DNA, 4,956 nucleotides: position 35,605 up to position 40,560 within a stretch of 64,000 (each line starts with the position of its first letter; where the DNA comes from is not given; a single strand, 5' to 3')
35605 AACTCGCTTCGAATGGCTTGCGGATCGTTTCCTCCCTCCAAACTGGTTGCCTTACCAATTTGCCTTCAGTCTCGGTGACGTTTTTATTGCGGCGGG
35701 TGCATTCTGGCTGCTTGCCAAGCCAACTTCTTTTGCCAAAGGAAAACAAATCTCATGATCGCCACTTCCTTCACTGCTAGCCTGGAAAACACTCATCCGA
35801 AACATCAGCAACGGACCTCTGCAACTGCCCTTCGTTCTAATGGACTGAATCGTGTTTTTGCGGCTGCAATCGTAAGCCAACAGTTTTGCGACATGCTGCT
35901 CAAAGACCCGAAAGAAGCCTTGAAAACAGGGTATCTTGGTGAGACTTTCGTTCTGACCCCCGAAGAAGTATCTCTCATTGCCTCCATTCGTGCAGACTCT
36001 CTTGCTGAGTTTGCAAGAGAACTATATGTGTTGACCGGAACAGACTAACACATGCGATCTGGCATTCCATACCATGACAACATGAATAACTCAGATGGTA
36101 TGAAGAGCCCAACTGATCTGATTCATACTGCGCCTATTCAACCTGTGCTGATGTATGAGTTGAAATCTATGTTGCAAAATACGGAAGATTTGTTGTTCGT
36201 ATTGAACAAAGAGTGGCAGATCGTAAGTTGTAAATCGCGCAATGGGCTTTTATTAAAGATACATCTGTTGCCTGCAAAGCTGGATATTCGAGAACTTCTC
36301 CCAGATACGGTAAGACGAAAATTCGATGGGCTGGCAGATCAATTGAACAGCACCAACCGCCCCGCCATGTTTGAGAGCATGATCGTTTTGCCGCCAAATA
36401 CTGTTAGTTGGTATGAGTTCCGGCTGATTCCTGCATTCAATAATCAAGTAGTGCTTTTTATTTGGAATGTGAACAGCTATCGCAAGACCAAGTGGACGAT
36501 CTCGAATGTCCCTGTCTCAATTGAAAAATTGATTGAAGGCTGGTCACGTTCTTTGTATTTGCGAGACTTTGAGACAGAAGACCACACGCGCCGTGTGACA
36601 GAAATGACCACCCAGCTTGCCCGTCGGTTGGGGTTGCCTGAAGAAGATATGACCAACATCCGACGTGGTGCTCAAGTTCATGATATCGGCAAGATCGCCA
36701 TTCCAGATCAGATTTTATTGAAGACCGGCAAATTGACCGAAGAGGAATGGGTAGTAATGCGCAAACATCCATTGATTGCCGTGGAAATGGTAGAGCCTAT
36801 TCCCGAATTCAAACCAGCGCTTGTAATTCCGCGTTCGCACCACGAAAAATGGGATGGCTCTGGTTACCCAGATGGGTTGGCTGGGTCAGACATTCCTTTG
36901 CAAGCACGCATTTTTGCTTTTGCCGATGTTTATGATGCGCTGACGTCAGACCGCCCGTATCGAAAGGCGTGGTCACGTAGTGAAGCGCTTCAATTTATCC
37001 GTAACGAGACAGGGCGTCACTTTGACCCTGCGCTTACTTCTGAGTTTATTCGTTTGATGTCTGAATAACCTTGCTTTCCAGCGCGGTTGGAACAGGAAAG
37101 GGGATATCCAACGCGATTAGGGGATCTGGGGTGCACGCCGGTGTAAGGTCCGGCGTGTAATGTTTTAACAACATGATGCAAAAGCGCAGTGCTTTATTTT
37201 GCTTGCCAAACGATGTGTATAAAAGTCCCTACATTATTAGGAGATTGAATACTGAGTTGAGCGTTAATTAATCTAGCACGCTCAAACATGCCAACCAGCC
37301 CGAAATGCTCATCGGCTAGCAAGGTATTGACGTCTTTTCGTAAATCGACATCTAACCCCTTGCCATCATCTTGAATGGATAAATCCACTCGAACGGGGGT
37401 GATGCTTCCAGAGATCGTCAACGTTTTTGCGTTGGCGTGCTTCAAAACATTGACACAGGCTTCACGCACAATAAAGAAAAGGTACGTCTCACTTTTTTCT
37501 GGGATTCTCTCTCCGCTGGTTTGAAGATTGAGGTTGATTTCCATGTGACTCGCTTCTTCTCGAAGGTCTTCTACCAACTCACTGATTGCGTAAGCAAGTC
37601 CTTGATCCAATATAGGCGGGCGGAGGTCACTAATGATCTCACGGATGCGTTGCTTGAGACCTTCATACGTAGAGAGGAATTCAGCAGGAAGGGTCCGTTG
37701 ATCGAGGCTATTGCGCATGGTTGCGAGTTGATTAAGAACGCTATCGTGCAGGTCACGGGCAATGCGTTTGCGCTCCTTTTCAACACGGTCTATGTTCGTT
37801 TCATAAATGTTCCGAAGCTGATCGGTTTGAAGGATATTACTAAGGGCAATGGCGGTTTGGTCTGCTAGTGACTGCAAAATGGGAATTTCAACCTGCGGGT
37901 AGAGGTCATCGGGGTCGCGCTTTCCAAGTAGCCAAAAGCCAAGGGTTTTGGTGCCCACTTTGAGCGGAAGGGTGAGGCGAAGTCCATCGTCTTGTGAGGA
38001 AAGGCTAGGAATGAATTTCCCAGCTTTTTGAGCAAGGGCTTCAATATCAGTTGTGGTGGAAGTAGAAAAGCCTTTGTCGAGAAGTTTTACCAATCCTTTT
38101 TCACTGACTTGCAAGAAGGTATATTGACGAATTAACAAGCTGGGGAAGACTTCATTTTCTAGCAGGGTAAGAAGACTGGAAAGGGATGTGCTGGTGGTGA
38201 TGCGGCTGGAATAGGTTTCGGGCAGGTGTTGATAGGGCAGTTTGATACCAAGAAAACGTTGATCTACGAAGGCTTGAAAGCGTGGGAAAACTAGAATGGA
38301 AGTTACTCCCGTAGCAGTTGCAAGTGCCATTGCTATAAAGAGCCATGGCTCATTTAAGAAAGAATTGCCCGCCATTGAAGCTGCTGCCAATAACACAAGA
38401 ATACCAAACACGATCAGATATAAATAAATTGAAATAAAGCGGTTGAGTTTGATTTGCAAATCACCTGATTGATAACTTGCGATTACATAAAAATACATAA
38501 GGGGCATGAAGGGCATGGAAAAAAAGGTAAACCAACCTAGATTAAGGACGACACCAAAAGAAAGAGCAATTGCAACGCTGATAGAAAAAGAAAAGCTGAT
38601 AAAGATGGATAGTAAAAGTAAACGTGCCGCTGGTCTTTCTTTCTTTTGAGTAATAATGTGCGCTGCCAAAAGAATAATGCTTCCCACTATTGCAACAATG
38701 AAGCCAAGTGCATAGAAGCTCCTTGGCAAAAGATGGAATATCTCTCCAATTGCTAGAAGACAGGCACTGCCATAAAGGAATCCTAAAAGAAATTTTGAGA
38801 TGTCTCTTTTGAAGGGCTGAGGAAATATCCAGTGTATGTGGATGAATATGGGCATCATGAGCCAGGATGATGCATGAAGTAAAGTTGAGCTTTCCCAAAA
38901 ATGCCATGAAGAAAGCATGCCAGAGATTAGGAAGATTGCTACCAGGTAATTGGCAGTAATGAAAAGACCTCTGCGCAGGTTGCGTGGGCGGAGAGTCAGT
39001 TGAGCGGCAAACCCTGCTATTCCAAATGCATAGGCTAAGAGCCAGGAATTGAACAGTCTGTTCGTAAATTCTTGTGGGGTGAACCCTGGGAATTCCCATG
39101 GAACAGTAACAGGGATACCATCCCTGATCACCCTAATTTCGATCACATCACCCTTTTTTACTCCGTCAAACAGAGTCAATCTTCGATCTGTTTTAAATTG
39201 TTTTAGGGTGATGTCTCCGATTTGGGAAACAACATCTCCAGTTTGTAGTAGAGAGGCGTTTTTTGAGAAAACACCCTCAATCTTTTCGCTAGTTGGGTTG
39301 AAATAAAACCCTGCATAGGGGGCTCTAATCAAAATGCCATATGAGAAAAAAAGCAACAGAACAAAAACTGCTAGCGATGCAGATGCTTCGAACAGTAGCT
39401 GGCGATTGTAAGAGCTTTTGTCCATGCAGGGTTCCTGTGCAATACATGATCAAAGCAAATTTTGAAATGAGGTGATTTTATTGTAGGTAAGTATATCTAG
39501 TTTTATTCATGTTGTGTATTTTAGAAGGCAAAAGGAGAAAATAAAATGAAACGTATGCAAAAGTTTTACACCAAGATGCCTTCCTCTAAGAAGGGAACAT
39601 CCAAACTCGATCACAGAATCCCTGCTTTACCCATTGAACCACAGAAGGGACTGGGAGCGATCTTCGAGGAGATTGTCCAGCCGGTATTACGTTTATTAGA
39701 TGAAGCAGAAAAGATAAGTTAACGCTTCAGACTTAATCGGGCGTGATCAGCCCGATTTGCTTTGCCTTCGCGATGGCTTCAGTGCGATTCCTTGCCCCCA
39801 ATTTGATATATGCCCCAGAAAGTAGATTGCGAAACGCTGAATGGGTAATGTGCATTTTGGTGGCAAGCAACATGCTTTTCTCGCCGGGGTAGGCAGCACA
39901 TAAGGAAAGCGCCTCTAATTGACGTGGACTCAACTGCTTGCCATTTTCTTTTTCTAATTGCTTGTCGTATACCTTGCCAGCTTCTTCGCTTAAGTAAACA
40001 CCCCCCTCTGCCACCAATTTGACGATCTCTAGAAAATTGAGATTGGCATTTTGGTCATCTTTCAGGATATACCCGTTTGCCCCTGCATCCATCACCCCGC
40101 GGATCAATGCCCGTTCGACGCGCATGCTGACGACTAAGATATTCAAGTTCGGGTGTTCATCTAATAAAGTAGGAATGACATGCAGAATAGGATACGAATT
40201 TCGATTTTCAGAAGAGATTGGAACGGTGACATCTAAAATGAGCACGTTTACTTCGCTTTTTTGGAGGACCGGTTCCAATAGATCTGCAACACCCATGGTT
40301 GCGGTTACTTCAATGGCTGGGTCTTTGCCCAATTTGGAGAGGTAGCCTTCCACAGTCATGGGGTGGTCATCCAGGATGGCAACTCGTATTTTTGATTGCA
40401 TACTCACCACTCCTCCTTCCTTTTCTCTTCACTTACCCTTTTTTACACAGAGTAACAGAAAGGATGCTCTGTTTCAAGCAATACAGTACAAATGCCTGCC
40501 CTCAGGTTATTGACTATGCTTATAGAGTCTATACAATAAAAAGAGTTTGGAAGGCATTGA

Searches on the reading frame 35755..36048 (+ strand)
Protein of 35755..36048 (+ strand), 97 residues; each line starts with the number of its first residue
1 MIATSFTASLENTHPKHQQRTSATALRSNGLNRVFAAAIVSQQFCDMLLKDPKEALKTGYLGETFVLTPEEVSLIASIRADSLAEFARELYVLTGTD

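Call 3: search_protein_families(library=pfam, proteins=[window:35755-36048:+], max_evalue=0.01)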
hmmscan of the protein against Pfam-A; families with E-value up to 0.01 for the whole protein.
window:35755-36048:+ (97 aa): 1 family
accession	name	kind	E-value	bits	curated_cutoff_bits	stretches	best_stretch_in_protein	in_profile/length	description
PF14407.11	Frankia_peptide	-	0.00086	20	48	1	33-88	4-55/63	Ribosomally synthesized peptide prototyped by Frankia Franean1_4349.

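Call 12: search_protein_families(library=ncbifam, proteins=[window:35755-36048:+], max_evalue=0.01)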
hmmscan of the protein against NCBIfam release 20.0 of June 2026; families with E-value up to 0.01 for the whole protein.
window:35755-36048:+ (97 aa): 1 family
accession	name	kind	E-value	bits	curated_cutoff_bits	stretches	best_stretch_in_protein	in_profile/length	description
NF038399.1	NH_RiPP_Os17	domain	1.5e-08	34.6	40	1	33-90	5-58/63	Os1348 family NHLP clan protein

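Call 33: find_homologous_proteins(query=window:35755-36048:+, max_evalue=0.001)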
Query window:35755-36048:+ (97 aa): 37 proteins with E <= 0.001 among 45 candidates.
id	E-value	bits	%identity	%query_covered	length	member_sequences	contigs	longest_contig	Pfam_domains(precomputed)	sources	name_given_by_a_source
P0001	1.9e-53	196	99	100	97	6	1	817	-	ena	-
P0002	3.7e-47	176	90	100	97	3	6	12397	-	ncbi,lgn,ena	-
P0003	1.5e-40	155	80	100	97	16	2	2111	-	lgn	-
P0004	3.0e-32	128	64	100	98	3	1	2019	-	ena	-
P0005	1.2e-30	123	65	100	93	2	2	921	-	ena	-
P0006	3.2e-30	122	65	100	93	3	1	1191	-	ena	-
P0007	3.7e-29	118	62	100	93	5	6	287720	-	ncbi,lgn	ncbi:MAG: hypothetical protein Fur0017_00650 [Anaerolineales bacterium]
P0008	4.5e-29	118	64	100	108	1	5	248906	-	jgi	-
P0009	4.9e-29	118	63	100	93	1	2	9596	-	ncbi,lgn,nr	ncbi:MAG: hypothetical protein HYU84_15320 [Chloroflexi bacterium]|nr:hypothetical protein [Chlorofl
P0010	5.6e-29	118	61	100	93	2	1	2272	-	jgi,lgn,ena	jgi:hypothetical protein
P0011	1.7e-28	116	62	100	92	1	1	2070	-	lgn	-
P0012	2.7e-28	116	62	100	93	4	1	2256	-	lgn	-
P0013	4.0e-28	115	79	72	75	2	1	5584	-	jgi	jgi:hypothetical protein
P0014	2.0e-27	113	61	100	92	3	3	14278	-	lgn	-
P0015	2.1e-26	110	63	95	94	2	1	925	-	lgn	-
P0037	1.6e-14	72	61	64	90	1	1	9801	-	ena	-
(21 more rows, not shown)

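Call 70: predict_structure(alignment_id=A1)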
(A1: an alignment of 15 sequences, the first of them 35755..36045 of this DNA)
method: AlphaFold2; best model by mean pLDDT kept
length: 97 residues; sequences in the alignment: 15
mean_pLDDT: 74.3   pTM: 0.57
mean pLDDT of the five models: 74.3, 72.5, 71.9, 71.7, 63.8
residues with pLDDT >= 90: 14; 70-90: 51; 50-70: 12; < 50: 20
segments of 3 or more residues with pLDDT < 50: 9-26
pLDDT, mean of each block of 10 residues (from residue 1): 53 44 52 88 91 88 82 88 88 68
secondary structure, 60 per line:
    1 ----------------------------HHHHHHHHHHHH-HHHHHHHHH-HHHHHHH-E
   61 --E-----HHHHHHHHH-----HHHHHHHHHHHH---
elements in order: H29-40 H42-50 H52-58 H69-77 H83-94

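Call 75: fold_search(model_id=the predicted structure, library=pdb)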
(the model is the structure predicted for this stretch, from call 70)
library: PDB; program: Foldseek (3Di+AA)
matches with E <= 10: 17; with E <= 0.001: 0
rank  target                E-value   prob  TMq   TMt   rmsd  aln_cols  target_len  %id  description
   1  2l9s_MODEL_1_B        3.0e+00  0.03  0.18  0.18  12.6        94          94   15  Solution structure of Pf1 SID1-mSin3A PAH2 Complex (released 2011-05-11)
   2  7t3i_F                4.4e+00  0.02  0.16  0.04  13.3        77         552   18  CryoEM structure of the Rix7 D2 Walker B mutant (released 2022-03-02)
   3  1ig9_A                5.0e+00  0.02  0.20  0.04  12.4        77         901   21  Structure of the Replicating Complex of a Pol Alpha Family DNA Polymerase (released 2001-06-11)
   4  2zzd_F                6.4e+00  0.11  0.29  0.13   6.7        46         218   15  Recombinant thiocyanate hydrolase, air-oxidized form of holo-enzyme (released 2009-10-13)
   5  6ta7_C                7.2e+00  0.02  0.21  0.17  11.8        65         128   14  CRYSTAL STRUCTURE OF HUMAN G3BP1-NTF2 IN COMPLEX WITH HUMAN CAPRIN1-DERIVED SOLOMON MOTIF (released 2021-05-12)
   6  1y6a                  7.7e+00  0.02  0.21  0.10   7.6        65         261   20  Crystal structure of VEGFR2 in complex with a 2-anilino-5-aryl-oxazole inhibitor (released 2005-06-07)
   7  7eg8_R                8.7e+00  0.01  0.18  0.10  14.3       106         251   12  TFIID-based core PIC on PUMA promoter (released 2021-05-05)
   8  6r24_B                9.2e+00  0.08  0.25  0.17   2.9        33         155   24  The structure of a Ty3 retrotransposon icosahedral capsid (released 2019-05-08)
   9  9e2z_D                9.2e+00  0.02  0.16  0.09   8.4        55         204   27  Cryo-EM structure of human CMG helicase stalled at G4-containing DNA template (released 2025-03-26)
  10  5j9w_J                9.2e+00  0.01  0.17  0.21  13.0        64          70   12  Crystal structure of the NuA4 core complex (released 2016-10-26)
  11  4h0m_A                9.2e+00  0.01  0.17  0.11  12.8        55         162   24  X-Ray Crystal Structure of Phycocyanin from Synechococcus elongatus sp. PCC 7942 (released 2013-03-06)
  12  4khs_A                9.2e+00  0.01  0.20  0.04  12.4        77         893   21  Ternary complex of RB69 mutant L415F with a ribonucleotide at 0 position (released 2013-10-09)
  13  4j2a_A                9.2e+00  0.01  0.20  0.04  12.4        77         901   21  RB69 DNA Polymerase L415A Ternary Complex (released 2014-02-19)
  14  9qsc_A                9.2e+00  0.01  0.17  0.05  12.0        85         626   10  apPol-DNA-nucleotide complex consensus refinement (released 2025-10-29)
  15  2dd4_F                9.8e+00  0.16  0.31  0.14   1.1        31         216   22  Thiocyanate hydrolase (SCNase) from Thiobacillus thioparus recombinant apo-enzyme (released 2007-01-30)
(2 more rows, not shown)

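Call 77: find_encoding_contigs(protein=P0037, flank=6000, max_places=2)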
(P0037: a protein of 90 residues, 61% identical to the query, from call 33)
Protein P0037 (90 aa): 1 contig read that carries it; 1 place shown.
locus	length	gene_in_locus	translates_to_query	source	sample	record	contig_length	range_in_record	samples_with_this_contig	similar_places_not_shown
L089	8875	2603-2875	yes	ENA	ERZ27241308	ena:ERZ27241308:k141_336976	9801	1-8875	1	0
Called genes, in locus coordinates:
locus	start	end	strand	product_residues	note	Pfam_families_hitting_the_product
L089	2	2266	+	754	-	?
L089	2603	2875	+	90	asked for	-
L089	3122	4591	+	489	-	PF08448:PAS_4, PF01590:GAF, PF13185:GAF_2, PF13492:GAF_3, PF13487:HD_5, PF01966:HD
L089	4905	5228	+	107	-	PF00085:Thioredoxin, PF04756:OST3_OST6 (weak), PF13098:Thioredoxin_2, PF13899:Thioredoxin_7 (weak), PF13728:TraF (weak), PF13905:Thioredoxin_8 (faint), PF13192:Thioredoxin_3 (faint)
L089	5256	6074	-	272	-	PF01975:SurE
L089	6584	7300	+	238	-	-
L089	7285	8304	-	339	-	-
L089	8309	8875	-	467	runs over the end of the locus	PF03062:MBOAT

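Call 79: search_solved_structures(query=A1, max_evalue=10, show_alignments=2)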
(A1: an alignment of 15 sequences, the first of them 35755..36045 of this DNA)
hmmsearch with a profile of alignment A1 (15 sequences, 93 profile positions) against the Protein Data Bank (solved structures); distinct sequences matched with E-value up to 10: 4.
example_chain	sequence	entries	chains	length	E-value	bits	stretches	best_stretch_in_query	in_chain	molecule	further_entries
5cga_A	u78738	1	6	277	0.079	16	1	18-70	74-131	Hydroxyethylthiazole kinase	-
5cge_A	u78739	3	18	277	0.08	16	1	18-70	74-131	Hydroxyethylthiazole kinase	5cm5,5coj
3i3y_A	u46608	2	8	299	1.5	11.9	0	14-43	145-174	Carbohydrate kinase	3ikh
5xyi_S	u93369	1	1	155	2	11.5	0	17-42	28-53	Ribosomal protein S13p/S18e, putative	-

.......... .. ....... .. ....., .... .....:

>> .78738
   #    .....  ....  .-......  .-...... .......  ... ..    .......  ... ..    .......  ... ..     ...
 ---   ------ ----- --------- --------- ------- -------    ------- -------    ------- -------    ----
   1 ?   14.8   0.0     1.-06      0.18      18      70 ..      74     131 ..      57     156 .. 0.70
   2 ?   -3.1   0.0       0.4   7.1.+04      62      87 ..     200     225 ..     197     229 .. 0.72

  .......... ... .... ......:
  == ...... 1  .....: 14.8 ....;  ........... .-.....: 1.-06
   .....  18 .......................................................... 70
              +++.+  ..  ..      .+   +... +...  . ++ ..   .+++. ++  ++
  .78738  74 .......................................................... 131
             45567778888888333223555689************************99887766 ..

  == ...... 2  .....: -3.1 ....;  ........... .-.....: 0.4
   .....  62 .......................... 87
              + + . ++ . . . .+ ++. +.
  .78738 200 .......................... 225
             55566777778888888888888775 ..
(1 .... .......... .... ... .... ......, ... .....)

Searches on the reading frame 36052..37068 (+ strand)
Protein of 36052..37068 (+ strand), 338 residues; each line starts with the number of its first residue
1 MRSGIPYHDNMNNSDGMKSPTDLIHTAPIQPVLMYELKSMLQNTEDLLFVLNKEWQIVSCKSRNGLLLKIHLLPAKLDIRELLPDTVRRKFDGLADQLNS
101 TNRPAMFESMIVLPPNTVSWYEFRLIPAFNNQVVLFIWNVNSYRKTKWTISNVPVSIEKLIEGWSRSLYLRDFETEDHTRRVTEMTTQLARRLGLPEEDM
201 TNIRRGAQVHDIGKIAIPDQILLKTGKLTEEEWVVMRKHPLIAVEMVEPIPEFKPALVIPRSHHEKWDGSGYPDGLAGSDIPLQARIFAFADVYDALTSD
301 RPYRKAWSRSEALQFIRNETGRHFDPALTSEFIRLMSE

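Call 3: search_protein_families(library=pfam, proteins=[window:36052-37068:+], max_evalue=0.01)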
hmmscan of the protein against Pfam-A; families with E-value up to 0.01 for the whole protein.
window:36052-37068:+ (338 aa): 2 families
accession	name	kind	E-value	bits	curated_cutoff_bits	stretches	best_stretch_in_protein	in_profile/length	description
PF13487.12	HD_5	-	9e-41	139.9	27.2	1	170-328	9-170/170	HD domain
PF01966.28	HD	-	6.8e-20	71.9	22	1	176-296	2-115/116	HD domain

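Call 12: search_protein_families(library=ncbifam, proteins=[window:36052-37068:+], max_evalue=0.01)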
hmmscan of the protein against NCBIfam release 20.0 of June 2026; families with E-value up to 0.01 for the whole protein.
window:36052-37068:+ (338 aa): 3 families
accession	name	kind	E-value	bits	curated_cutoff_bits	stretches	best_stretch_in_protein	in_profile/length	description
NF053512.1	nitric_RR_NosR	exception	1.8e-38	132.7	400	1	165-337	182-355/422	response regulator c-di-GMP phosphodiesterase, NosR family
TIGR00277.1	HDIG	domain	4.6e-06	26.4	27.6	1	175-251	5-69/84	HDIG domain-containing metalloprotein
TIGR02621.3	cas3_GSU0051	exception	5.3e-06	25.5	400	1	163-227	659-723/854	type I-G CRISPR-associated helicase/endonuclease Cas3g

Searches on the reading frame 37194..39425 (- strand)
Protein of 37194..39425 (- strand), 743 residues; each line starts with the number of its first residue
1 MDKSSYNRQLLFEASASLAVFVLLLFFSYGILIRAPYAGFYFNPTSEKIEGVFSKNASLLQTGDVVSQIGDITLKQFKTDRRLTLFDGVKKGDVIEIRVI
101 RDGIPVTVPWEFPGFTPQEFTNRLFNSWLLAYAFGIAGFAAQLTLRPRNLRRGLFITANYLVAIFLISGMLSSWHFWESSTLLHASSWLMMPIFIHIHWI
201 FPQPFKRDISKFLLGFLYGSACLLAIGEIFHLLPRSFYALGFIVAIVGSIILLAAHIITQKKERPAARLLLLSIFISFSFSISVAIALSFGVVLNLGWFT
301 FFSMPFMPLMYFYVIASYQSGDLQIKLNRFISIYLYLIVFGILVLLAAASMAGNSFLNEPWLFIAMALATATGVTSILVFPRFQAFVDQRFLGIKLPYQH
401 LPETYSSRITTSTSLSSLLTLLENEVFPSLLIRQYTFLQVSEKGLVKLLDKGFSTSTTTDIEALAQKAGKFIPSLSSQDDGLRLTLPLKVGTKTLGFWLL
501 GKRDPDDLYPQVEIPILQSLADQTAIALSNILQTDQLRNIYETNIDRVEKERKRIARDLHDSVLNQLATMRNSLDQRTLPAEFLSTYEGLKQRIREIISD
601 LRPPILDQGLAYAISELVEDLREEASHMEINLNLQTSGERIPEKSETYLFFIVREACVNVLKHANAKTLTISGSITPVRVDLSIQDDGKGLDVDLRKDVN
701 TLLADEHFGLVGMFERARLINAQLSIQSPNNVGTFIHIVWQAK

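Call 3: search_protein_families(library=pfam, proteins=[window:37194-39425:-], max_evalue=0.01)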
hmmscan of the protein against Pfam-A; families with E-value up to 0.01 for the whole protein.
window:37194-39425:- (743 aa): 4 families
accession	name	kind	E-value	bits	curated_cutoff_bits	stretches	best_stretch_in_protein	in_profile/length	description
PF02518.31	HATPase_c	-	1.7e-06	28.9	26.4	1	647-740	4-107/111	Histidine kinase-, DNA gyrase B-, and HSP90-like ATPase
PF07730.19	HisKA_3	-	1.8e-06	28.9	24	1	551-601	1-56/68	Histidine kinase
PF13492.12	GAF_3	-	0.0037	18.1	27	1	477-530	77-129/129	GAF domain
PF13581.12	HATPase_c_2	-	0.0037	17.7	27.4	1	641-695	24-83/127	Histidine kinase-like ATPase domain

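Call 12: search_protein_families(library=ncbifam, proteins=[window:37194-39425:-], max_evalue=0.01)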
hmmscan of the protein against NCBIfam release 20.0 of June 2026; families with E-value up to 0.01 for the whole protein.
window:37194-39425:- (743 aa): 10 families
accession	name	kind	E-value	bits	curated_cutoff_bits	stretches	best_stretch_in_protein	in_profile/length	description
NF008184.0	PRK10935.1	equivalog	2.3e-24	86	553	1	550-741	362-558/565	nitrate/nitrite two-component system sensor histidine kinase NarQ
NF052443.1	SensHisKinMctS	equivalog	1.6e-23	82.8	700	1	532-738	231-444/457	two-component system sensor histidine kinase MctS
NF008649.0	PRK11644.1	equivalog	4.1e-20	72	408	1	538-739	290-493/499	signal transduction histidine-protein kinase/phosphatase UhpB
NF007896.0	PRK10600.1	equivalog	8.3e-17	61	578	1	548-741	387-584/598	nitrate/nitrite two-component system sensor histidine kinase NarX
NF052531.1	Strep_LiaS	equivalog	1e-16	61.1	450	1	526-738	108-323/328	envelope stress sensor histidine kinase LiaS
NF047786.1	his_kin_MadS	equivalog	7.3e-16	58.3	500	1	548-730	227-423/434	MadS family sensor histidine kinase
NF047322.1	HK_morpho_MacS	equivalog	9.4e-09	34.9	300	1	545-692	176-320/367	MacS family sensor histidine kinase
NF041606.1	dguan_cyc_DgcA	equivalog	0.00072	18.6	370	1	409-532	52-173/340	diguanylate cyclase DgcA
NF033792.0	ActS_PrrB_HisK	equivalog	0.0022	16.9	350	0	609-696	273-358/423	ActS/PrrB/RegB family redox-sensitive histidine kinase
NF041515.1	GspC_delta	equivalog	0.009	15.8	150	0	60-108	260-306/311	type II secretion system protein GspC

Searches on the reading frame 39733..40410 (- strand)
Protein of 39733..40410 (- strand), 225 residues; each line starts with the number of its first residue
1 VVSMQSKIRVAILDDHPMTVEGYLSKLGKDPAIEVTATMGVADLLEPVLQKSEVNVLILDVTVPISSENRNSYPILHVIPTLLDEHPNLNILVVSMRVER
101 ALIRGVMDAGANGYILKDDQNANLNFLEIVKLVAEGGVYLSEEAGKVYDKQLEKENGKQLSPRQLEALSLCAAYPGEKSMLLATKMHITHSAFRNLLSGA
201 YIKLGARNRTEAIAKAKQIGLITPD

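Call 3: search_protein_families(library=pfam, proteins=[window:39733-40410:-], max_evalue=0.01)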
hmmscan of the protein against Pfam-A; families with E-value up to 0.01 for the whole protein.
window:39733-40410:- (225 aa): 2 families
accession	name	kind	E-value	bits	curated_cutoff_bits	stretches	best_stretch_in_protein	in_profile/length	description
PF00072.30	Response_reg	-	2e-08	34.8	30.2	1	10-123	1-105/111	Response regulator receiver domain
PF00196.25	GerE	-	0.00068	19.6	23.5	1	159-215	2-56/57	Bacterial regulatory proteins, luxR family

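Call 12: search_protein_families(library=ncbifam, proteins=[window:39733-40410:-], max_evalue=0.01)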
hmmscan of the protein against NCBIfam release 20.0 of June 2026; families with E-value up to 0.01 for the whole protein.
window:39733-40410:- (225 aa): 14 families
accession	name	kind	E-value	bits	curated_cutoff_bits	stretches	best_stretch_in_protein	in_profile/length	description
NF047785.1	respo_reg_MadR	equivalog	4.7e-18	65.3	300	1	8-222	1-209/209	MadR family response regulator transcription factor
NF052445.1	RespRegMctR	equivalog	2.3e-17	63.1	300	1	7-190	1-173/205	two-component system response regulator MctR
NF011896.0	PRK15369.1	equivalog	1.7e-11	44.2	242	1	7-222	3-210/211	two component system response regulator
NF007935.0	PRK10651.1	equivalog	3.1e-11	42.9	250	1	4-214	3-208/216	two-component system response regulator NarL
NF008098.0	PRK10840.1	equivalog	5.7e-11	42.3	235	1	7-207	3-196/216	response regulator transcription factor RcsB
NF007708.0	PRK10403.1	equivalog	2.2e-09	37.1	343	1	6-152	5-142/215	nitrate/nitrite response regulator protein NarP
NF007685.0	PRK10360.1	equivalog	1.1e-08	35.2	258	1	8-143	2-125/196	response regulator transcription factor UhpA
NF041830.1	RR_TF_ErdR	exception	4.1e-08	33.2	390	1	10-220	4-209/213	response regulator transcription factor ErdR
NF007018.1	PRK09483.1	equivalog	2.4e-07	30.6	280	1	8-168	2-157/217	UvrY/SirA/GacA family response regulator transcription factor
NF007403.0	PRK09935.1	equivalog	3.4e-06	26.8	271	1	9-221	5-209/210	fimbria biosynthesis transcriptional regulator FimZ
NF007419.0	PRK09958.1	equivalog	3e-05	23.7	251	1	11-189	4-171/204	acid-sensing system DNA-binding response regulator EvgA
NF047403.1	TransRegVisR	equivalog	0.00023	20.6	300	1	112-223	114-220/220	transcriptional regulator VisR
NF001965.0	PRK00742.1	subfamily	0.00039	19.7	293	1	6-140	2-130/357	chemotaxis-specific protein-glutamate methyltransferase CheB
NF041673.1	transregRamA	equivalog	0.001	18.2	500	1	157-222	216-279/280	acetate metabolism transcriptional regulator RamA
